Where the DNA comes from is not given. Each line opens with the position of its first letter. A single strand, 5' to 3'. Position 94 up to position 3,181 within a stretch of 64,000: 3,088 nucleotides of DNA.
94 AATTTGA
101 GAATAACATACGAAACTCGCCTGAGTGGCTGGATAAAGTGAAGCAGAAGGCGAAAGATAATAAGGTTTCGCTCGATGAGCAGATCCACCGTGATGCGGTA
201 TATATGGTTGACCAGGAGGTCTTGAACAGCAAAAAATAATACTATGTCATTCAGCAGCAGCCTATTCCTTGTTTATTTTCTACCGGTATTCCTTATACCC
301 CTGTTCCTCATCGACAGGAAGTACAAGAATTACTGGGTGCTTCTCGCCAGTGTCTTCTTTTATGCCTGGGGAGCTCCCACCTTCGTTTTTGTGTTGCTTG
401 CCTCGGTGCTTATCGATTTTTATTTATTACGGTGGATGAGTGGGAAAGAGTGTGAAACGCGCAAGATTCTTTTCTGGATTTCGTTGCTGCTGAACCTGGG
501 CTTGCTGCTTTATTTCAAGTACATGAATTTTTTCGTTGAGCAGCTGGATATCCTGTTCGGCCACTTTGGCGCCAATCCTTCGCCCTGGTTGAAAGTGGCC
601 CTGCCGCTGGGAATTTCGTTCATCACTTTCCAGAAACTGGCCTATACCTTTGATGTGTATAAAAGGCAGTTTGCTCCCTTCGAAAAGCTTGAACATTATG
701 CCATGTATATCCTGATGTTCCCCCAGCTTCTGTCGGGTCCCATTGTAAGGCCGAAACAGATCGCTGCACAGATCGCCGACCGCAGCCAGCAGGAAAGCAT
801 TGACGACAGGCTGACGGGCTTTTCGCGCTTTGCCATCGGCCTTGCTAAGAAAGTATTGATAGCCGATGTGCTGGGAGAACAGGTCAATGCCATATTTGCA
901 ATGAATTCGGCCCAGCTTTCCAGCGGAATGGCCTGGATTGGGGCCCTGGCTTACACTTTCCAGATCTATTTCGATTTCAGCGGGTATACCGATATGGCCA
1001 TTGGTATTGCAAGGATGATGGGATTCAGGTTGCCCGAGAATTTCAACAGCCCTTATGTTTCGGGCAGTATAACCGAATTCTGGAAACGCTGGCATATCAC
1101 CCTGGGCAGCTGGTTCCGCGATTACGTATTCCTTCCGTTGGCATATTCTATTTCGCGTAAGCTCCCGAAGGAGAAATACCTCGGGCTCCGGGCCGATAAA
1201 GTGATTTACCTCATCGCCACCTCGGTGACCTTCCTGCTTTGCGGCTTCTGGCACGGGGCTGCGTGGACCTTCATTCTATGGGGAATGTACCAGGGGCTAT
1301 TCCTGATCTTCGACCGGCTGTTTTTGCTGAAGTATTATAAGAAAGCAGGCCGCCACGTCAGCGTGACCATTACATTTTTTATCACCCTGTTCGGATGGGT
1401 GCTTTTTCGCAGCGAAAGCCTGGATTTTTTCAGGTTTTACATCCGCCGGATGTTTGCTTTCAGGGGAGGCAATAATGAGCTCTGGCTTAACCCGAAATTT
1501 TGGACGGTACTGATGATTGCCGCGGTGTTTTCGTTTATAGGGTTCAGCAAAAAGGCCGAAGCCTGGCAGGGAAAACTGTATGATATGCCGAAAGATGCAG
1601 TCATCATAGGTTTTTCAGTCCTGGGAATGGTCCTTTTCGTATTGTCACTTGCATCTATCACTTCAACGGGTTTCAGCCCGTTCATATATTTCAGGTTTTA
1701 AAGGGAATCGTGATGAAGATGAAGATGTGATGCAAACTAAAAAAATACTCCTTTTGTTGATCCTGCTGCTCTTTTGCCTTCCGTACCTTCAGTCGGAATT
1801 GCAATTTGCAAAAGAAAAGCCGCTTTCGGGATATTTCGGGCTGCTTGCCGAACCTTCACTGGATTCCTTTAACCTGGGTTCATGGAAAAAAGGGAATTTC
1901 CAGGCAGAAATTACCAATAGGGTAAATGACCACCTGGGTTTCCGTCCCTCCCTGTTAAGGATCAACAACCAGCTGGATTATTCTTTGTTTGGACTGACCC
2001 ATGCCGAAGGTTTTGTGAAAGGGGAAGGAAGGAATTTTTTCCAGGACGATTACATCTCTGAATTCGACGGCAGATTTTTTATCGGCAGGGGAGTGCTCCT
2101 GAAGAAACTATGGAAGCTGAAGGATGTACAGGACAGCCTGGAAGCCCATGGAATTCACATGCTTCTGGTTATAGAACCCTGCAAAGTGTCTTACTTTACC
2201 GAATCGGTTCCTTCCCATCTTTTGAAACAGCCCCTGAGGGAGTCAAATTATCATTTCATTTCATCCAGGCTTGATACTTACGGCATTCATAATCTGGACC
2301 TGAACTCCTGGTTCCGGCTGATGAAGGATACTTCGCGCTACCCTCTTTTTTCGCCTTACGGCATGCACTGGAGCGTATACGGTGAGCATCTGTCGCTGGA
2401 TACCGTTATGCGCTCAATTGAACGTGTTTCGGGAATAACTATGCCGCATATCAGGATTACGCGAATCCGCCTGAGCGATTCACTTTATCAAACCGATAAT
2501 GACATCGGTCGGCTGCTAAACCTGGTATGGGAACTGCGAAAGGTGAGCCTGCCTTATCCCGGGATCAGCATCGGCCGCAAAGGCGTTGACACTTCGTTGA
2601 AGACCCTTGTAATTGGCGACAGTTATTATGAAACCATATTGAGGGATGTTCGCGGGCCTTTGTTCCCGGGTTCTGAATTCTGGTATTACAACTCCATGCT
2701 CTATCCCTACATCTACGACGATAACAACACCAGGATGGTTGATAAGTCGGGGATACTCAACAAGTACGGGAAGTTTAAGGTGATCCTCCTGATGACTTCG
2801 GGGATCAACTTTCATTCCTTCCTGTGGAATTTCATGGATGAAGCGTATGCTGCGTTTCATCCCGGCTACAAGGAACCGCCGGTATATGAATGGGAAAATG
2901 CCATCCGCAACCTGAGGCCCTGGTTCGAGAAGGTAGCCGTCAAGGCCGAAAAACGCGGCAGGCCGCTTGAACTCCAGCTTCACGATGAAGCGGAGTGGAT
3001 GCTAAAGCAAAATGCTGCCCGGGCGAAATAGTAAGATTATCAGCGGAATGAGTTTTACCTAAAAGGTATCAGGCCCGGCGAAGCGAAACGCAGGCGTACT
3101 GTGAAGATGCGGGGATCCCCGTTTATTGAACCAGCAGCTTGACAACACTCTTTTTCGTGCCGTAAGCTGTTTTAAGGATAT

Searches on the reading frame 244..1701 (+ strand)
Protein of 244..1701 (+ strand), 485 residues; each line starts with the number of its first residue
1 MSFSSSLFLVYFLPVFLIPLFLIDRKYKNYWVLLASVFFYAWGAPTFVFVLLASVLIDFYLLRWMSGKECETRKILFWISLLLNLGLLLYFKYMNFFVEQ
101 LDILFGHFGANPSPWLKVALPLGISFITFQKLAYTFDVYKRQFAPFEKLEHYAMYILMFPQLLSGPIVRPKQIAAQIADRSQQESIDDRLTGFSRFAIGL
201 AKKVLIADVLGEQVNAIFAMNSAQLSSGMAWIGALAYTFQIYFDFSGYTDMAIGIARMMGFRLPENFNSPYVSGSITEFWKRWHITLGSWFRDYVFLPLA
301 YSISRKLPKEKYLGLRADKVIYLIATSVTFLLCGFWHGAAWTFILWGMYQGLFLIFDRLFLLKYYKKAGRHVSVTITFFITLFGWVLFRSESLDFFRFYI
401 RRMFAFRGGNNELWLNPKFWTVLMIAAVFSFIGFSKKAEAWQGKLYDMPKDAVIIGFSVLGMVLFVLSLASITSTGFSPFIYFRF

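Call 71: search_protein_families(library=pfam, proteins=[window:244-1701:+], max_evalue=0.00001)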
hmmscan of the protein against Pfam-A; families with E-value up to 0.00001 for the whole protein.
window:244-1701:+ (485 aa): 1 family
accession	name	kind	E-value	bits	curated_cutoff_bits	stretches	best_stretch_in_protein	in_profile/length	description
PF03062.24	MBOAT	-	4.8e-20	72.5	27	1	151-361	83-298/337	MBOAT, membrane-bound O-acyltransferase family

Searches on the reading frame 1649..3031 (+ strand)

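Call 71: search_protein_families(library=pfam, proteins=[window:1649-3031:+], max_evalue=0.00001)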
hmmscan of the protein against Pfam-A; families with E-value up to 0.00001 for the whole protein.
window:1649-3031:+ (460 aa): 1 family
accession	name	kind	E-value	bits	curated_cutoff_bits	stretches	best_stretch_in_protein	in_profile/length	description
PF16822.11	ALGX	-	7.1e-10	39.4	26.5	1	156-260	31-133/268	SGNH hydrolase-like domain, acetyltransferase AlgX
